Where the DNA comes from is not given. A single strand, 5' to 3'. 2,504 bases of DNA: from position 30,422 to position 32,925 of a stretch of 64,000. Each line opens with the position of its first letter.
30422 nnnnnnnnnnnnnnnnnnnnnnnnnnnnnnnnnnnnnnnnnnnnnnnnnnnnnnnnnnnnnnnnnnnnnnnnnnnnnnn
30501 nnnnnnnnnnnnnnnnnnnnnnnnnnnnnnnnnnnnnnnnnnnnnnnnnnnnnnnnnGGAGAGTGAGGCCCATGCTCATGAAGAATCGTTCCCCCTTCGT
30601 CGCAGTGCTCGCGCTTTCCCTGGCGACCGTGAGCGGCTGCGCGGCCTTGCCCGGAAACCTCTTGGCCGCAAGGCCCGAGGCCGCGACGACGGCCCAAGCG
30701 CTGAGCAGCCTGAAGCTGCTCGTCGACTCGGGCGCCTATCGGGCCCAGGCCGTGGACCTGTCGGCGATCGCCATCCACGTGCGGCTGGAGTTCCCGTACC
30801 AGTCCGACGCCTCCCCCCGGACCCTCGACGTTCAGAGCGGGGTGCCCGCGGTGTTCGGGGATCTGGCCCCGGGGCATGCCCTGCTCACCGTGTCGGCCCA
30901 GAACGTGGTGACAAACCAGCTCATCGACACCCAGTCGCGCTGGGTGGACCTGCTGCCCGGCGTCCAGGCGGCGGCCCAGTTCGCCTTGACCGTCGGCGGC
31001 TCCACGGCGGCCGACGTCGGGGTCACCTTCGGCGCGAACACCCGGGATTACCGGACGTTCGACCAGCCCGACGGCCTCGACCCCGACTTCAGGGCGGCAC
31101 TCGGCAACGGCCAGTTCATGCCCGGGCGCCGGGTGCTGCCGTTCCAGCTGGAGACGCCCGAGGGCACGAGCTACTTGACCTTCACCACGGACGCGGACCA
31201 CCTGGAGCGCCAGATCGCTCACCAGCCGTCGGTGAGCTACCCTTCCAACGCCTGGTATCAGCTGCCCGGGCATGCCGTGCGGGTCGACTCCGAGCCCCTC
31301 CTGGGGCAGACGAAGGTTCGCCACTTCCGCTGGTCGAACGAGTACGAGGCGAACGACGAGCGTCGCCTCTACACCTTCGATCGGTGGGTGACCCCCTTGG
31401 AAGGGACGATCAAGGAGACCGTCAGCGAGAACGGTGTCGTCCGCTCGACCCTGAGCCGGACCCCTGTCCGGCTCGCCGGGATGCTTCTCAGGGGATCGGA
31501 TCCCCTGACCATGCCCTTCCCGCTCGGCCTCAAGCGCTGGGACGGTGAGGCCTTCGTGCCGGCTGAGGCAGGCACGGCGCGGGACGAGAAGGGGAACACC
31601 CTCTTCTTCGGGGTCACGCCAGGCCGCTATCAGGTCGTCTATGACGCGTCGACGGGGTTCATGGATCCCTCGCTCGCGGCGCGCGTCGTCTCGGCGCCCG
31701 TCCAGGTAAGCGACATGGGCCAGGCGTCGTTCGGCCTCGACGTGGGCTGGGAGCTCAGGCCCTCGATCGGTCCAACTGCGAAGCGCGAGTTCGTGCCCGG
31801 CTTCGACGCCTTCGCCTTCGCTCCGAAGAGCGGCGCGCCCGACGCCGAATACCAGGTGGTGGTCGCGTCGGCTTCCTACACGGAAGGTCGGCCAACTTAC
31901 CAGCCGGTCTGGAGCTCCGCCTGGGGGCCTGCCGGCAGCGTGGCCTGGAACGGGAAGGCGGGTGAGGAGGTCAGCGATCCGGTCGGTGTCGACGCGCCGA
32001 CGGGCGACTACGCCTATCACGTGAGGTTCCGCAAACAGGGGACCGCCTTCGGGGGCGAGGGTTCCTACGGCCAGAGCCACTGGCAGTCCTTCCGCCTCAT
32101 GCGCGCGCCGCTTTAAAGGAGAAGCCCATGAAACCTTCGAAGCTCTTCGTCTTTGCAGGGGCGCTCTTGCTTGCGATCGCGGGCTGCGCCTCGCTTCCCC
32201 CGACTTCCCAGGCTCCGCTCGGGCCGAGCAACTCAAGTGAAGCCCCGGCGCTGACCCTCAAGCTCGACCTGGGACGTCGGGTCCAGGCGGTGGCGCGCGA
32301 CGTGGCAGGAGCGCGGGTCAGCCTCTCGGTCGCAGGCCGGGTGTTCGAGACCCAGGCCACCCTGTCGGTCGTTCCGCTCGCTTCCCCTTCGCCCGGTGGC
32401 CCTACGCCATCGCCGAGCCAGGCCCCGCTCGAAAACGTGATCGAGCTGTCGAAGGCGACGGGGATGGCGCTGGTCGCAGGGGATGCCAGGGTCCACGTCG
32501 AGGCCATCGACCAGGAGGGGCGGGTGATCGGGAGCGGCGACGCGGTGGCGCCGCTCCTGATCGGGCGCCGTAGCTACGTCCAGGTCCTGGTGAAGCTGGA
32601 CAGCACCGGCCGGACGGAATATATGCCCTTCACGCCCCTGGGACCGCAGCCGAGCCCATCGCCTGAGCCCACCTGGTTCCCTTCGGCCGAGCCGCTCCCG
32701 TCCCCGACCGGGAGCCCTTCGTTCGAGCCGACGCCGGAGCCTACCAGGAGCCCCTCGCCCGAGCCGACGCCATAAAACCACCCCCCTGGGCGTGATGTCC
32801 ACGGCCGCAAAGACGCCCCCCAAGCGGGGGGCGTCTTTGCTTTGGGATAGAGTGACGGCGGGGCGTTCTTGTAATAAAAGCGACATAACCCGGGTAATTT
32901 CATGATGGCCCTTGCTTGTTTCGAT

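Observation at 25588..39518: Tandemly duplicated five-gene lipoprotein operon of unknown function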

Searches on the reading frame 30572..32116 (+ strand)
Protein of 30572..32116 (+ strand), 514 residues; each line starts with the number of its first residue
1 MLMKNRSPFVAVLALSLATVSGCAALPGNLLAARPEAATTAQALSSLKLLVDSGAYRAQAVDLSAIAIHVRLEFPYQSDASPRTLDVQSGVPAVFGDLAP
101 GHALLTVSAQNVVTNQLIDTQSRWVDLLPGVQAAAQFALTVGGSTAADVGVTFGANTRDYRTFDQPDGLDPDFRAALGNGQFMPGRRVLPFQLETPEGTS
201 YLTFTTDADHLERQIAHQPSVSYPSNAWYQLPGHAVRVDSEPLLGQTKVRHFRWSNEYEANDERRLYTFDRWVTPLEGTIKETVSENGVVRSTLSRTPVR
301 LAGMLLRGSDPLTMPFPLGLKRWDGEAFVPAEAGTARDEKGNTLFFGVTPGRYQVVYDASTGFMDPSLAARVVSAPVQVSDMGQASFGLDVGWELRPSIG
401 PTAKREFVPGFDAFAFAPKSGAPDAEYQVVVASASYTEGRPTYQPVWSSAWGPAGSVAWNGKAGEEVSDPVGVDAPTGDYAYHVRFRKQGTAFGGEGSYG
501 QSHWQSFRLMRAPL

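Call 5: search_protein_families(library=pfam, proteins=[window:30572-32116:+], max_evalue=1)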
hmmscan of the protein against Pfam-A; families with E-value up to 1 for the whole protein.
window:30572-32116:+ (514 aa): 1 family
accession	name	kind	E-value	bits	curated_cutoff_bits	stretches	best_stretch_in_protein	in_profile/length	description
PF23623.1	GBD_IRG7_N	-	0.25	12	27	0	323-361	45-82/95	IRG7 N-terminal galactose binding domain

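Call 6: search_protein_families(library=ncbifam, proteins=[window:30572-32116:+], max_evalue=1)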
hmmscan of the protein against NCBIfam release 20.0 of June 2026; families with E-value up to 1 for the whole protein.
window:30572-32116:+ (514 aa): 0 families

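Call 77: search_solved_structures(query=A5, max_evalue=10)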
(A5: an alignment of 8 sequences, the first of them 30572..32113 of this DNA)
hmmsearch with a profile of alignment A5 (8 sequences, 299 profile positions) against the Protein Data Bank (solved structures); distinct sequences matched with E-value up to 10: 3.
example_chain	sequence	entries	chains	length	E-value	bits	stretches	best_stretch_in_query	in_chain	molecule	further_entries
5wq6_A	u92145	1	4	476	0.93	11.9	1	98-176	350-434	MBP tagged hMNDA-PYD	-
7xjt_A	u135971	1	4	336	1.2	11.5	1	150-209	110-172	Ornithine carbamoyltransferases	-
5vvm_A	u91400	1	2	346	1.4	11.3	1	64-116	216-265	Cadherin-23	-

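Call 79: search_protein_families(library=pfam, alignment_id=A5, max_evalue=0.1)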
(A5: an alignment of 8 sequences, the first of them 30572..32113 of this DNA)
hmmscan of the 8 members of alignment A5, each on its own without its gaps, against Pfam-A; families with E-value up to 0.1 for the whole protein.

A. member 1, window:30572-32113:+ (514 aa): 0 families

B. families by the number of members that match (of 8 scanned): 3 families
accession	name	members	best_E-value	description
PF13620.12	CarboxypepD_reg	1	0.029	Carboxypeptidase regulatory-like domain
PF00732.25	GMC_oxred_N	1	0.053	GMC oxidoreductase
PF23327.1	Chromo_MORC2_6th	1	0.07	ATPase MORC2, chromo domain-like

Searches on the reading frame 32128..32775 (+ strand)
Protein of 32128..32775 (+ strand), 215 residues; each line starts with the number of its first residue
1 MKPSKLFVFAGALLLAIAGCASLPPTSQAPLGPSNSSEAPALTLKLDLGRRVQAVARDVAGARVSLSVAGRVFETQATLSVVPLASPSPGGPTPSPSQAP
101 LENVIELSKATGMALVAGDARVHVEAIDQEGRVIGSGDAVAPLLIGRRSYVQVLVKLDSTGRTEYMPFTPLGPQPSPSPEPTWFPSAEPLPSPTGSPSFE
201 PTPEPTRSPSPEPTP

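Call 5: search_protein_families(library=pfam, proteins=[window:32128-32775:+], max_evalue=1)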
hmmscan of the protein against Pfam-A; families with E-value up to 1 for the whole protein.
window:32128-32775:+ (215 aa): 1 family
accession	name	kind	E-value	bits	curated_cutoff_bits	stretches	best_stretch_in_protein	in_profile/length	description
PF05887.16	Trypan_PARP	-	0.0016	18.9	100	1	156-215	50-107/134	Procyclic acidic repetitive protein (PARP)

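Call 6: search_protein_families(library=ncbifam, proteins=[window:32128-32775:+], max_evalue=1)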
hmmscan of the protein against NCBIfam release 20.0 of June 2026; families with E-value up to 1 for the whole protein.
window:32128-32775:+ (215 aa): 1 family
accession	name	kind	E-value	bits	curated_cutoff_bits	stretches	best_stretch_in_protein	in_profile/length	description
NF008084.0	PRK10819.1-5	equivalog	0.9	9.4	315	1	167-215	59-108/249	TonB system transport protein TonB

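Call 13: find_encoding_contigs(protein=window:32128-32775:+, flank=10000, max_places=6)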
Protein window:32128-32775:+ (215 aa): 1 contig read that carries it; 1 place shown.
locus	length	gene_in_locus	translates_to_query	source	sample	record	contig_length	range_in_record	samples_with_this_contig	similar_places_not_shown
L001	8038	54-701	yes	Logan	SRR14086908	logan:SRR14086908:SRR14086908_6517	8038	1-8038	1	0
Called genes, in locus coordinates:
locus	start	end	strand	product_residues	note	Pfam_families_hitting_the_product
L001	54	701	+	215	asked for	-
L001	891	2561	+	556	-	-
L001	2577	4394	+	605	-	-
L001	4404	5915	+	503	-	-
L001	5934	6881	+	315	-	-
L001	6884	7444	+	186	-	-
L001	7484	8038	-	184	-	?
